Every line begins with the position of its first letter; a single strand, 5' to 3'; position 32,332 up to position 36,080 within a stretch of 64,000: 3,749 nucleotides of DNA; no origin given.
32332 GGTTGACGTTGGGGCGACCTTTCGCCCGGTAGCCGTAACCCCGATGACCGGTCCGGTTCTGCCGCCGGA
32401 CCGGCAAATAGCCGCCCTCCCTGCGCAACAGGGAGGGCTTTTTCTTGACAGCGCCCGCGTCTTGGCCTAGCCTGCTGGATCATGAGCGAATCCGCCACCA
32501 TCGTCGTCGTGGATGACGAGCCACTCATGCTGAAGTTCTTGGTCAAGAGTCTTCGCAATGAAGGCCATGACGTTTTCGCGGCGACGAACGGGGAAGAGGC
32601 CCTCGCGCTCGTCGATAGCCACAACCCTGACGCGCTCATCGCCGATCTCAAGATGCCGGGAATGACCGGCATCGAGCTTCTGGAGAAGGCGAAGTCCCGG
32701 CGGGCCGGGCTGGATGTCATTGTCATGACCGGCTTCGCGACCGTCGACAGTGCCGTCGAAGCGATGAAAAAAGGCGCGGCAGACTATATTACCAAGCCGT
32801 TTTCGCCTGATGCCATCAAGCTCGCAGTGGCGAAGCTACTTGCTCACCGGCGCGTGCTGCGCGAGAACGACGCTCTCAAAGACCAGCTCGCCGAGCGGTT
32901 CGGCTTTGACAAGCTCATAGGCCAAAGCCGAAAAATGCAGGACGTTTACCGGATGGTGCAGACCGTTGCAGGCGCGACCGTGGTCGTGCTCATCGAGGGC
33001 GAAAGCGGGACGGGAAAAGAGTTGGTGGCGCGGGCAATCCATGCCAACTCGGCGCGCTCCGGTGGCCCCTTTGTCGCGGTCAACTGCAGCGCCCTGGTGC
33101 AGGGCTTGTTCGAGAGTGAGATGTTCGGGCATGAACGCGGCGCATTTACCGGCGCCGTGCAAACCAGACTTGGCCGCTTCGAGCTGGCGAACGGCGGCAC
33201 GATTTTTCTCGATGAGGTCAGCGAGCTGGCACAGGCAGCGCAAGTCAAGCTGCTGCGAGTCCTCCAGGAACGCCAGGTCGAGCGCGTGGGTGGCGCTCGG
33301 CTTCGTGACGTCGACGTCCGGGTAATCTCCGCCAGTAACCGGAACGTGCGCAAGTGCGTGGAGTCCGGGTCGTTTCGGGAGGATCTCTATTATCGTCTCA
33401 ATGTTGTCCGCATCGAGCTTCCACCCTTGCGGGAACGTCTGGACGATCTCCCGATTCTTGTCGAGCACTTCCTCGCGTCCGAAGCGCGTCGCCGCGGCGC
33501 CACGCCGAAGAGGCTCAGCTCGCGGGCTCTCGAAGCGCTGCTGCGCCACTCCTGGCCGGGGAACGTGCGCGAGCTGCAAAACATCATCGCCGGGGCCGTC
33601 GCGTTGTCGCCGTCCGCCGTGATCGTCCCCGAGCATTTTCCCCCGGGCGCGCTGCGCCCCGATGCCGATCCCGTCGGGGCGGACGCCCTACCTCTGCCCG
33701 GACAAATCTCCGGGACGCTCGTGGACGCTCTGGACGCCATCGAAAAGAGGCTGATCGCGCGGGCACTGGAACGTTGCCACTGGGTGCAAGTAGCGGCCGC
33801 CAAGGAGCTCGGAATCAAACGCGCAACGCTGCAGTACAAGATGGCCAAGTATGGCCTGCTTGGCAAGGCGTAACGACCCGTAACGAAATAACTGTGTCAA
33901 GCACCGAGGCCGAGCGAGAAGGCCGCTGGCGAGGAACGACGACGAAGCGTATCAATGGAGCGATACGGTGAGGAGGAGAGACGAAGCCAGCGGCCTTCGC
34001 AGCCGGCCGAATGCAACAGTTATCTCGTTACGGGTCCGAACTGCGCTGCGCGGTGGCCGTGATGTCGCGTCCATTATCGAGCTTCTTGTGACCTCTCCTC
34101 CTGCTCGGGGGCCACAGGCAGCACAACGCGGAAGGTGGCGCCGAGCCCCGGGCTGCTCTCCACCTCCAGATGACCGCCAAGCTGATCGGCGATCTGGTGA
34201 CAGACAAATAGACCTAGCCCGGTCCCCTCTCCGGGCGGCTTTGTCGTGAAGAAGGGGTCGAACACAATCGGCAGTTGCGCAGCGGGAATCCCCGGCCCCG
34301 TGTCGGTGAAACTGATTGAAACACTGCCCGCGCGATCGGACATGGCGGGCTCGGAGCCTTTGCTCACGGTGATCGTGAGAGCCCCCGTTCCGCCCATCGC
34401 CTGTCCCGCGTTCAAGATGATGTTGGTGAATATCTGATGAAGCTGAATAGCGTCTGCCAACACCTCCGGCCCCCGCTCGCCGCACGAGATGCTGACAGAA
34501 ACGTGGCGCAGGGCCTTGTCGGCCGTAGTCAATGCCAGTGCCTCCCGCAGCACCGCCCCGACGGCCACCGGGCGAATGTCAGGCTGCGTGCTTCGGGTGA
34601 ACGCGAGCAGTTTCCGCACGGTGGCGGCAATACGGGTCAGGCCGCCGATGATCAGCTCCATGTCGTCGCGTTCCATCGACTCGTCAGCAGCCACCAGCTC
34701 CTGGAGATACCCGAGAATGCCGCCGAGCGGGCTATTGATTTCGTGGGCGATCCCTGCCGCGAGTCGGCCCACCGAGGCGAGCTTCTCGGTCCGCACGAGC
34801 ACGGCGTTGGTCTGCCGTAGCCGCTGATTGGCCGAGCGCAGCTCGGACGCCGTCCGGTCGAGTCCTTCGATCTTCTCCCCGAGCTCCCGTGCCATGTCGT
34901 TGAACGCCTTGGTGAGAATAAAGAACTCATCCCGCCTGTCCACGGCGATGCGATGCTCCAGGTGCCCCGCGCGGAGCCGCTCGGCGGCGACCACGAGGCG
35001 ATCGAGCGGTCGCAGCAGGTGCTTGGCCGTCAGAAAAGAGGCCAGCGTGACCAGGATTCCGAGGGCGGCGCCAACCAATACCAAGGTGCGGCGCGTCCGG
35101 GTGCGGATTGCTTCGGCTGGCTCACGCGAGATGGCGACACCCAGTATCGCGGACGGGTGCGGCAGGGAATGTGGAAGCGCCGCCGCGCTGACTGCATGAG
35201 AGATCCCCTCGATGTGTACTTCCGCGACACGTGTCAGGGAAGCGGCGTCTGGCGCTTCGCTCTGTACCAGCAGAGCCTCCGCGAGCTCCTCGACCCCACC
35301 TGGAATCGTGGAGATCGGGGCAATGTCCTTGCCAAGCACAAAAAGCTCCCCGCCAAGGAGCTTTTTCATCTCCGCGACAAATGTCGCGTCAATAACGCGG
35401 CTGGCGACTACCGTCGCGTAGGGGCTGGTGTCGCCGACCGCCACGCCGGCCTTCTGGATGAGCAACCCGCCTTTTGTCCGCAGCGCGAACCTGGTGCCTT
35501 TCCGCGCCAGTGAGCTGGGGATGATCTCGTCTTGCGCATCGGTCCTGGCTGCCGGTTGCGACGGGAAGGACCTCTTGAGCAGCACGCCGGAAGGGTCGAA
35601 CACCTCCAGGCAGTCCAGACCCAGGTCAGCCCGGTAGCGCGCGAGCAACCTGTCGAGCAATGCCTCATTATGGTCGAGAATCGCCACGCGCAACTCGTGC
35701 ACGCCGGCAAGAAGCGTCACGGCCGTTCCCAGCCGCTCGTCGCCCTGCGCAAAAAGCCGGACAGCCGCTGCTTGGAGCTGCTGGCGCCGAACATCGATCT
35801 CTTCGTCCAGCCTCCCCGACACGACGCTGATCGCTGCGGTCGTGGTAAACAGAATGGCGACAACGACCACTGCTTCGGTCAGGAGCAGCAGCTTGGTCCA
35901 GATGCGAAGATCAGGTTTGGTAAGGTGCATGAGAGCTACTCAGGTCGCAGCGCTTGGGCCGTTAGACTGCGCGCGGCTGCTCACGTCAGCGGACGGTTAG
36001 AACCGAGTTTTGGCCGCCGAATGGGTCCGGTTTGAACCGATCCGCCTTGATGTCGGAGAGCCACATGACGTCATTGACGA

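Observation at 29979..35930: Sigma-54 promoter driving a Y_Y_Y-lipoprotein gene followed by its NtrC-type regulator and a convergent histidine kinase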

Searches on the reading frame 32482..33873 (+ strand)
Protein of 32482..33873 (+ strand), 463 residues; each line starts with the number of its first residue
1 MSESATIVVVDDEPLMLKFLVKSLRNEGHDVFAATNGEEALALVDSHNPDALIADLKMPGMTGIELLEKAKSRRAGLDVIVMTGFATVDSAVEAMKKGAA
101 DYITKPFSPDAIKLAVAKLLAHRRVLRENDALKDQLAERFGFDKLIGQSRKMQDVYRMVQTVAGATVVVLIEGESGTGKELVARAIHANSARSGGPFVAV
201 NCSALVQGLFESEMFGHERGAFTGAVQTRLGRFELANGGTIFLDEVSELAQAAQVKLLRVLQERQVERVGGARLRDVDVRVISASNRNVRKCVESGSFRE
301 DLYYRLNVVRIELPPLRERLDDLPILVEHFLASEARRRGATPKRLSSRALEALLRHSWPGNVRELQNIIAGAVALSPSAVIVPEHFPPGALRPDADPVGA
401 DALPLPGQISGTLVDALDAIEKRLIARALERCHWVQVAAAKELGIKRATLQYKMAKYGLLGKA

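Call 8: search_protein_families(library=pfam, proteins=[window:32482-33873:+], max_evalue=0.1)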
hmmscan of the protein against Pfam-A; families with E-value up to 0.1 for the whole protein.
window:32482-33873:+ (463 aa): 15 families
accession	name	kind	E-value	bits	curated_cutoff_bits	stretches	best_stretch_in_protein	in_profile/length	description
PF00158.32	Sigma54_activat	-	4.5e-69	231.9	20.2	1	145-312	1-168/168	Sigma-54 interaction domain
PF00072.30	Response_reg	-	9.8e-30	103.4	30.2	1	7-116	1-110/111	Response regulator receiver domain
PF25601.1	AAA_lid_14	-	1.3e-22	79.9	27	1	317-390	1-74/87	AAA+ ATPase lid domain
PF14532.12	Sigma54_activ_2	-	8.2e-22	78.4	25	1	146-316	1-138/138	Sigma-54 interaction domain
PF02954.25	HTH_8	-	1.1e-14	54.3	22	1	417-457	2-42/42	Bacterial regulatory protein, Fis family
PF07728.20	AAA_5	-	3.1e-08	34.1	22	1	169-289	2-125/139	AAA domain (dynein-related subfamily)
PF00004.35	AAA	-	2.2e-06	28.6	21.2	1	169-287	1-110/131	ATPase family associated with various cellular activities (AAA)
PF18024.7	HTH_50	-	3.8e-05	23.7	27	1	412-459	3-49/50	Helix-turn-helix domain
PF13191.12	AAA_16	-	9.3e-05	23.4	32.6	1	144-276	1-118/167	AAA ATPase domain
PF01078.27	Mg_chelatase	-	0.0008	19.3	20.3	0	224-266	93-135/207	Magnesium chelatase, subunit ChlI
PF07724.20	AAA_2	-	0.005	17.3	27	1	167-294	4-132/166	AAA domain (Cdc48 subfamily)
PF06068.19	TIP49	-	0.0086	15.7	23.8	1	142-205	23-88/347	TIP49 P-loop domain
PF13604.12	AAA_30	-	0.013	15.7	27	1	158-266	9-119/191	AAA domain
PF16968.11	TadZ_N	-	0.022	14.9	26.4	0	7-105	5-105/133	Pilus assembly protein TadZ N-terminal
PF20030.5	bpMoxR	-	0.096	12.2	27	0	235-287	95-146/205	MoxR domain in the MoxR-vWA-beta-propeller ternary systems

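Call 72: search_protein_families(library=ncbifam, proteins=[window:32482-33873:+], max_evalue=0.00001)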
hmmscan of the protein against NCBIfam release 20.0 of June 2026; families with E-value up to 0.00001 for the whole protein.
window:32482-33873:+ (463 aa): 113 families (the best 25 are shown)
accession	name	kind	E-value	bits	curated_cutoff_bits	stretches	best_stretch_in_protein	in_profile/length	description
NF008469.0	PRK11361.1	equivalog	2.3e-134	448.6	714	1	2-459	2-456/461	acetoacetate metabolism transcriptional regulator AtoC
TIGR01818.1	ntrC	equivalog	3.3e-128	428.4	558.6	1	7-455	1-461/463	nitrogen regulation protein NR(I)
TIGR02915.1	PEP_resp_reg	equivalog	7.2e-112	374.5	502.6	1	7-459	1-444/445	PEP-CTERM-box response regulator transcription factor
NF007689.0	PRK10365.1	equivalog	1.2e-110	370.4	760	1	4-455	5-440/441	sigma-54-dependent response regulator transcription factor ZraR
NF008176.1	PRK10923.1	equivalog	1.2e-108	363.7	620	1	6-380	5-375/469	nitrogen regulation protein NR(I)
NF041946.1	LuxO_transreg_Vib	equivalog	8.9e-107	357.7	800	1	27-456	19-459/463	quorum-sensing sigma-54 dependent transcriptional regulator LuxO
NF011695.0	PRK15115.1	equivalog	1.7e-106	356.7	763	1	3-382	5-374/445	two-component system response regulator GlrR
NF041552.1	TF_PrdR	equivalog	4.5e-104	348.9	795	1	134-458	260-577/577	sigma-54 dependent transcriptional regulator PrdR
NF051870.1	NAssimRespRegNtrX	equivalog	1.2e-103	347.5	600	1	5-458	2-451/452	nitrogen assimilation response regulator NtrX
TIGR01817.1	nifA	equivalog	1.8e-103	347.1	528.85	1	139-458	192-528/534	nif-specific transcriptional activator NifA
NF050807.1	TransRegFlbDCaul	equivalog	2.1e-98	330.1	750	1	26-458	22-439/454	sigma-54-dependent transcriptional regulator FlbD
NF003451.0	PRK05022.1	equivalog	1.7e-96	324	476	1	128-456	175-506/512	nitric oxide reductase transcriptional regulator NorR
NF038308.1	RNA_repair_RtcR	equivalog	1.9e-94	317.4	650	1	87-457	122-516/530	RNA repair transcriptional activator RtcR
NF049963.1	RespRegFlgRCampy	domain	2.2e-90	303.6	750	1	7-384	3-375/429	fla regulon two-component system response regulator FlgR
NF041906.1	V4R_TF_MobR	exception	1.8e-88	297.4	999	1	99-457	190-544/544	phenol degradation transcriptional regulator MobR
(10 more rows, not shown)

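Call 79: find_homologous_proteins(query=window:32482-33873:+, max_evalue=1e-100)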
Query window:32482-33873:+ (463 aa): 5262 proteins with E <= 1e-100 among 8000 candidates; the best 120 are listed.
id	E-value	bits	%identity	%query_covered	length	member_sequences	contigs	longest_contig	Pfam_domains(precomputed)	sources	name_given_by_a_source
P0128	7.5e-296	999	100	100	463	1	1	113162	PF00158.33,PF25601.2,PF02954.26,PF00004.36,PF14532.13,PF07728.21,PF00072.31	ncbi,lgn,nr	ncbi:MAG: sigma-54-dependent Fis family transcriptional regulator [Candidatus Schekmanbacteria bacte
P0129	2.8e-137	477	49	98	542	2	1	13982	PF00158.33,PF25601.2,PF02954.26,PF00004.36,PF14532.13,PF07728.21,PF00072.31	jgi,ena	-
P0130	1.3e-135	471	52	98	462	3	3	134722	PF00158.33,PF07724.21,PF25601.2,PF02954.26,PF00004.36,PF14532.13,PF07728.21,PF00072.31,PF01078.28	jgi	-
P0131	3.5e-133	463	50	98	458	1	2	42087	PF00158.33,PF25601.2,PF02954.26,PF14532.13,PF07728.21,PF00072.31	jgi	-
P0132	6.6e-133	462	51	99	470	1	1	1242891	PF00158.33,PF25601.2,PF02954.26,PF00004.36,PF14532.13,PF07728.21,PF00072.31,PF13191.13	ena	-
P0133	1.1e-132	461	49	98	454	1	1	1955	PF00158.33,PF25601.2,PF02954.26,PF14532.13,PF07728.21,PF00072.31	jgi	jgi:two-component system NtrC family response regulator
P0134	1.4e-132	461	50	99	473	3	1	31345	PF00158.33,PF25601.2,PF02954.26,PF00004.36,PF14532.13,PF07728.21,PF00072.31,PF01078.28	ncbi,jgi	-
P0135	1.5e-132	461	49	98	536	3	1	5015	PF00158.33,PF25601.2,PF02954.26,PF00004.36,PF14532.13,PF07728.21,PF00072.31,PF01078.28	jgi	-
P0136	2.8e-132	460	51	98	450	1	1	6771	PF00158.33,PF25601.2,PF02954.26,PF00004.36,PF14532.13,PF07728.21,PF00072.31,PF01078.28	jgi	-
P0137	2.8e-132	460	51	98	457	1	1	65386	PF00158.33,PF25601.2,PF02954.26,PF18024.8,PF00004.36,PF14532.13,PF07728.21,PF00072.31,PF01078.28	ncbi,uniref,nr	ncbi:sigma-54-dependent transcriptional regulator [Geoalkalibacter sp.]|uniref:sigma-54-dependent tr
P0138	3.5e-132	460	51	99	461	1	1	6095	PF00158.33,PF25601.2,PF02954.26,PF14532.13,PF07728.21,PF00072.31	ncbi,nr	ncbi:MAG: sigma-54 dependent transcriptional regulator [Desulfobacteraceae bacterium]|nr:sigma-54 de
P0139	4.0e-132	460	49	99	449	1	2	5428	PF00158.33,PF07724.21,PF25601.2,PF02954.26,PF00004.36,PF14532.13,PF07728.21,PF00072.31,PF01078.28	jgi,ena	-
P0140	4.1e-132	460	50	98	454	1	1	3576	PF20030.6,PF00158.33,PF25601.2,PF02954.26,PF14532.13,PF07728.21,PF00072.31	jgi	-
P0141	5.9e-132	459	50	98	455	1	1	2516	PF00158.33,PF25601.2,PF02954.26,PF14532.13,PF07728.21,PF00072.31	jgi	jgi:two-component system NtrC family response regulator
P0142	2.3e-131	457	51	98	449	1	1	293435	PF00158.33,PF25601.2,PF02954.26,PF14532.13,PF07728.21,PF00072.31,PF01078.28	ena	-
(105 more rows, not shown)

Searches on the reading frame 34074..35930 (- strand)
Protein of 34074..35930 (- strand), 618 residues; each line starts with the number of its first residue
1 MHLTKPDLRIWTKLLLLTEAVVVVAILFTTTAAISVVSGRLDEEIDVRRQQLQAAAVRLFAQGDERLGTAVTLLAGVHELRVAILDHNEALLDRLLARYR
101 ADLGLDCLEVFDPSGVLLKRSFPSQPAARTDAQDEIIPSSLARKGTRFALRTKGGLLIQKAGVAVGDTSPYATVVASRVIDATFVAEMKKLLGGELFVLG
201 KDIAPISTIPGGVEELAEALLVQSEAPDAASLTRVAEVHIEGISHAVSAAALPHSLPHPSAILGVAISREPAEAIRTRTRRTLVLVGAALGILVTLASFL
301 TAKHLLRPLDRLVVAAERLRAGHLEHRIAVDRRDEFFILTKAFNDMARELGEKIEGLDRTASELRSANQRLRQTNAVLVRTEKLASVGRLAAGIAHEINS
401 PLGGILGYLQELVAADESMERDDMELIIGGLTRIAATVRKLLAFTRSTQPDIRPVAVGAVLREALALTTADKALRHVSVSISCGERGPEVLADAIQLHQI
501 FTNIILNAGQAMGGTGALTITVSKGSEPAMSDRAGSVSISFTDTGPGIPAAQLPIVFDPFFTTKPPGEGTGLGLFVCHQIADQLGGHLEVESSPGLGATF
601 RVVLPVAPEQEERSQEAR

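Call 8: search_protein_families(library=pfam, proteins=[window:34074-35930:-], max_evalue=0.1)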
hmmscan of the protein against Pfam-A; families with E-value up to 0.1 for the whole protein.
window:34074-35930:- (618 aa): 3 families
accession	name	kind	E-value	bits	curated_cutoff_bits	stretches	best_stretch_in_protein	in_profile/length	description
PF02518.31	HATPase_c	-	1.1e-25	90.7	26.4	1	493-607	2-110/111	Histidine kinase-, DNA gyrase B-, and HSP90-like ATPase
PF00672.30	HAMP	-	1.9e-14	54.1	25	1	301-350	2-51/53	HAMP domain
PF00512.31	HisKA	-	5.5e-09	36.4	26.9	1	388-449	3-65/66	His Kinase A (phospho-acceptor) domain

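Call 50: find_homologous_proteins(query=window:34074-35930:-, max_evalue=1e-20)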
Query window:34074-35930:- (618 aa): 129 proteins with E <= 1e-20 among 8000 candidates; the best 120 are listed.
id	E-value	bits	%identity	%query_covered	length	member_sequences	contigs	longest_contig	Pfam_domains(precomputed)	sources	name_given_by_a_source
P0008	0.0e+0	1306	100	100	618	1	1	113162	PF00672.31,PF02518.32,PF00512.32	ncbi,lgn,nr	ncbi:MAG: HAMP domain-containing protein [Candidatus Schekmanbacteria bacterium]|nr:HAMP domain-cont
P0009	9.2e-59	218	29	98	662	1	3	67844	PF00672.31,PF17201.11,PF09308.18,PF02518.32,PF00512.32,PF17202.11,PF17203.11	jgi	jgi:two-component system NtrC family sensor kinase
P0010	2.0e-57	213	38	56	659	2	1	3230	PF00672.31,PF17201.11,PF14827.13,PF09308.18,PF02518.32,PF00512.32,PF17202.11,PF17203.11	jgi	-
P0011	9.2e-53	198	37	56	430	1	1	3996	PF00672.31,PF17201.11,PF02518.32,PF00512.32,PF17202.11,PF17203.11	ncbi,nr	ncbi:MAG: HAMP domain-containing protein, partial [Candidatus Aminicenantes bacterium]|nr:HAMP domai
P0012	1.8e-52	197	29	98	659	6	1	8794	PF00672.31,PF17201.11,PF14827.13,PF09308.18,PF02518.32,PF00512.32,PF17202.11,PF17203.11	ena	-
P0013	5.4e-52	195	38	50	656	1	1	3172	PF00672.31,PF17201.11,PF09308.18,PF02518.32,PF00512.32,PF17202.11,PF17203.11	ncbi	-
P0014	6.8e-50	188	37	57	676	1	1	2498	PF00672.31,PF17201.11,PF02518.32,PF00512.32,PF17202.11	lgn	-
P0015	4.6e-48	182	34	53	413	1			PF00672.31,PF26769.1,PF02518.32,PF00512.32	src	-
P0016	1.7e-46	177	36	51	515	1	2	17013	PF02518.32,PF00512.32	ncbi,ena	-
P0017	3.6e-46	176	39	43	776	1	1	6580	PF00672.31,PF13426.14,PF02743.25,PF08448.17,PF02518.32,PF00512.32,PF00989.32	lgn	-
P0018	2.5e-45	173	42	41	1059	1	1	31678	PF13426.14,PF13188.14,PF24820.2,PF00512.32,PF13596.13,PF00672.31,PF08447.19,PF02743.25,PF26769.1,PF08448.17,PF02518.32,PF00989.32,PF14598.13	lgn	-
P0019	1.1e-44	171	40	41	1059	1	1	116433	PF13596.13,PF00672.31,PF08447.19,PF13426.14,PF13188.14,PF02743.25,PF24820.2,PF08448.17,PF02518.32,PF00512.32,PF00989.32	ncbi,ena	-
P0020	1.9e-43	167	42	41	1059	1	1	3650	PF00672.31,PF08447.19,PF13426.14,PF13188.14,PF02743.25,PF24820.2,PF08448.17,PF02518.32,PF00512.32,PF00989.32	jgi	jgi:PAS domain S-box-containing protein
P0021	2.8e-43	167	38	42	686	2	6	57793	PF14697.12,PF12837.13,PF13484.12,PF00512.32,PF12838.13,PF02906.20,PF12797.13,PF04060.19,PF00037.33,PF02518.32,PF25160.2,PF13237.12,PF13187.12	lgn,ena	-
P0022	3.1e-43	166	42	41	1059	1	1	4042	PF00672.31,PF08447.19,PF13426.14,PF13188.14,PF02743.25,PF24820.2,PF08448.17,PF02518.32,PF00512.32,PF00989.32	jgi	jgi:PAS domain S-box-containing protein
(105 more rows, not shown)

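Call 53: find_encoding_contigs(protein=P0009, flank=8000, max_places=2)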
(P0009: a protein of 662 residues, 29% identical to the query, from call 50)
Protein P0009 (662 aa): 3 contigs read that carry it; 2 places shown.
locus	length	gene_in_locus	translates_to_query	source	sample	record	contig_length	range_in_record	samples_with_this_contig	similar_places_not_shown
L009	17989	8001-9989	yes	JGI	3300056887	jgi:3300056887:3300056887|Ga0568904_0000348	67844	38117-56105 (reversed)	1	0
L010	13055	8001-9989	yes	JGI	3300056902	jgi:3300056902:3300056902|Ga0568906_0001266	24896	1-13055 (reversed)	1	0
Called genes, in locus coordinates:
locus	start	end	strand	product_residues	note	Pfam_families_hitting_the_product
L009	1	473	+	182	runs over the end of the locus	PF02518:HATPase_c, PF13589:HATPase_c_3 (weak)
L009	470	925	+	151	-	PF01257:2Fe-2S_thioredx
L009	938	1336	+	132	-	-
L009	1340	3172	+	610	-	PF01257:2Fe-2S_thioredx (weak), PF01512:Complex1_51K, PF10531:SLBB (weak), PF10589:NADH_4Fe-4S, PF14697:Fer4_21 (weak), PF00037:Fer4 (weak)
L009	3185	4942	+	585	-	PF13510:Fer2_4, PF12838:Fer4_7, PF14697:Fer4_21 (weak), PF13237:Fer4_10, PF14697:Fer4_21, PF12838:Fer4_7 (weak), PF13187:Fer4_9, PF25160:LdpA_Fe-S-bd (weak), +4 more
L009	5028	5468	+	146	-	PF02662:FlpD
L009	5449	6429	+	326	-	PF01058:Oxidored_q6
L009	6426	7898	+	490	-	PF27537:HoxH, PF00374:NiFeSe_Hases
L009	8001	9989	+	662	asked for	PF09308:LuxQ-periplasm (faint), PF17201:Cache_3-Cache_2, PF17202:sCache_3_3, PF17203:sCache_3_2 (weak), PF00672:HAMP, PF00512:HisKA, PF02518:HATPase_c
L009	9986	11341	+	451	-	PF00072:Response_reg, PF00158:Sigma54_activat, PF14532:Sigma54_activ_2, PF00004:AAA (weak), PF07724:AAA_2 (weak), PF07728:AAA_5, PF25601:AAA_lid_14, PF02954:HTH_8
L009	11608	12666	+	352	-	PF13187:Fer4_9 (faint), PF13746:Fer4_18 (faint), PF12797:Fer4_2 (faint), PF13237:Fer4_10 (faint), PF17179:Fer4_22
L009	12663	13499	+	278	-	PF00970:FAD_binding_6 (weak), PF00175:NAD_binding_1, PF10418:DHODB_Fe-S_bind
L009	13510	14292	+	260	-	PF01058:Oxidored_q6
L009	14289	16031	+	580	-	PF00374:NiFeSe_Hases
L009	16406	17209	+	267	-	PF00072:Response_reg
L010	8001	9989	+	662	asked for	PF09308:LuxQ-periplasm (faint), PF17201:Cache_3-Cache_2, PF17202:sCache_3_3, PF17203:sCache_3_2 (weak), PF00672:HAMP, PF00512:HisKA, PF02518:HATPase_c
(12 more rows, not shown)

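Call 54: find_encoding_contigs(protein=P0012, flank=8000, max_places=1)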
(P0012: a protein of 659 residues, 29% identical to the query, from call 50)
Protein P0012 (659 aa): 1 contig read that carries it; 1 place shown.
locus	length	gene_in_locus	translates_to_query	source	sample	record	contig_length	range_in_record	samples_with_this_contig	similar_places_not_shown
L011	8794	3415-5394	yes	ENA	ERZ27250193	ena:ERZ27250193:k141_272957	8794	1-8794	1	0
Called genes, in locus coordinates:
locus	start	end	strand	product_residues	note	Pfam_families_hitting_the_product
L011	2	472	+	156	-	?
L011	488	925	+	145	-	PF02662:FlpD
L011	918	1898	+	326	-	PF01058:Oxidored_q6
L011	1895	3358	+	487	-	PF27537:HoxH, PF00374:NiFeSe_Hases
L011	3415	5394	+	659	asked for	PF09308:LuxQ-periplasm (faint), PF14827:dCache_3 (faint), PF17201:Cache_3-Cache_2, PF17202:sCache_3_3, PF17203:sCache_3_2 (weak), PF00672:HAMP, PF00512:HisKA, PF02518:HATPase_c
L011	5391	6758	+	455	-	PF00072:Response_reg, PF00158:Sigma54_activat, PF14532:Sigma54_activ_2, PF25601:AAA_lid_14, PF02954:HTH_8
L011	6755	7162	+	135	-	PF00072:Response_reg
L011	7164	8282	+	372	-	PF00072:Response_reg, PF00512:HisKA, PF13581:HATPase_c_2 (faint), PF02518:HATPase_c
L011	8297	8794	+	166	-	?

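Call 72: search_protein_families(library=ncbifam, proteins=[window:34074-35930:-], max_evalue=0.00001)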
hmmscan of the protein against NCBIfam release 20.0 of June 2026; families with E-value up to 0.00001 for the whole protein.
window:34074-35930:- (618 aa): 72 families (the best 25 are shown)
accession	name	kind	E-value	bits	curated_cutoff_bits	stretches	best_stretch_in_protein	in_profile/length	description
NF008468.0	PRK11360.1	equivalog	2.3e-59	201.3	646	1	373-612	382-614/616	two-component system sensor histidine kinase AtoS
NF010411.0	PRK13837.1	equivalog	3.3e-49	167.6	647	1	365-616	428-685/828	two-component system VirA-like sensor kinase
NF007688.0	PRK10364.1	equivalog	2.8e-48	164.8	479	1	371-613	224-458/460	two-component system sensor histidine kinase ZraS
NF052574.1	HisKinEspCMyxo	equivalog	5.8e-43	147.1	1200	1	327-615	361-646/785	serine histidine kinase EspC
NF038348.1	T2SS_HK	subfamily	9.1e-42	143.2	450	2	428-606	405-573/574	histidine kinase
NF052573.1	HisKinEspAMyxo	equivalog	1.7e-41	142.1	1400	1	372-614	369-619/755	serine histidine kinase EspA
NF046026.1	HisKinCckACaul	equivalog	1.4e-37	129.2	1000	1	372-615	287-541/678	cell cycle histidine kinase CckA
NF046020.1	HisKinCckABruc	equivalog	1.1e-33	116.1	1000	1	375-614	468-715/868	cell cycle histidine kinase CckA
NF010076.0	PRK13557.1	subfamily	2.7e-32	111.9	631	1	370-616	146-404/540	histidine kinase famiy protein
NF047794.1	HisKinPtgB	equivalog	6.7e-30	103.9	1000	1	283-593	336-642/656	two-component system sensor histidine kinase PgtB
NF041777.1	sens_FixL_Rhizob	equivalog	3.2e-29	101.9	850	1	339-609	214-484/485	sensor protein FixL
NF053867.1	SprKinKinDBac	equivalog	2.7e-27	95.4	775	1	380-607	279-498/500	sporulation kinase KinD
NF011874.0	PRK15347.1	equivalog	1.8e-26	92.4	852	1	288-608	304-616/921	two component system sensor kinase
NF047497.1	HK_LIC_12097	equivalog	3.6e-26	91.8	500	1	373-606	136-366/367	LIC_12097 family sensor histidine kinase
NF012163.2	BaeS_SmeS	equivalog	3.5e-25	88.9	500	2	363-602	218-454/457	sensor histidine kinase efflux regulator BaeS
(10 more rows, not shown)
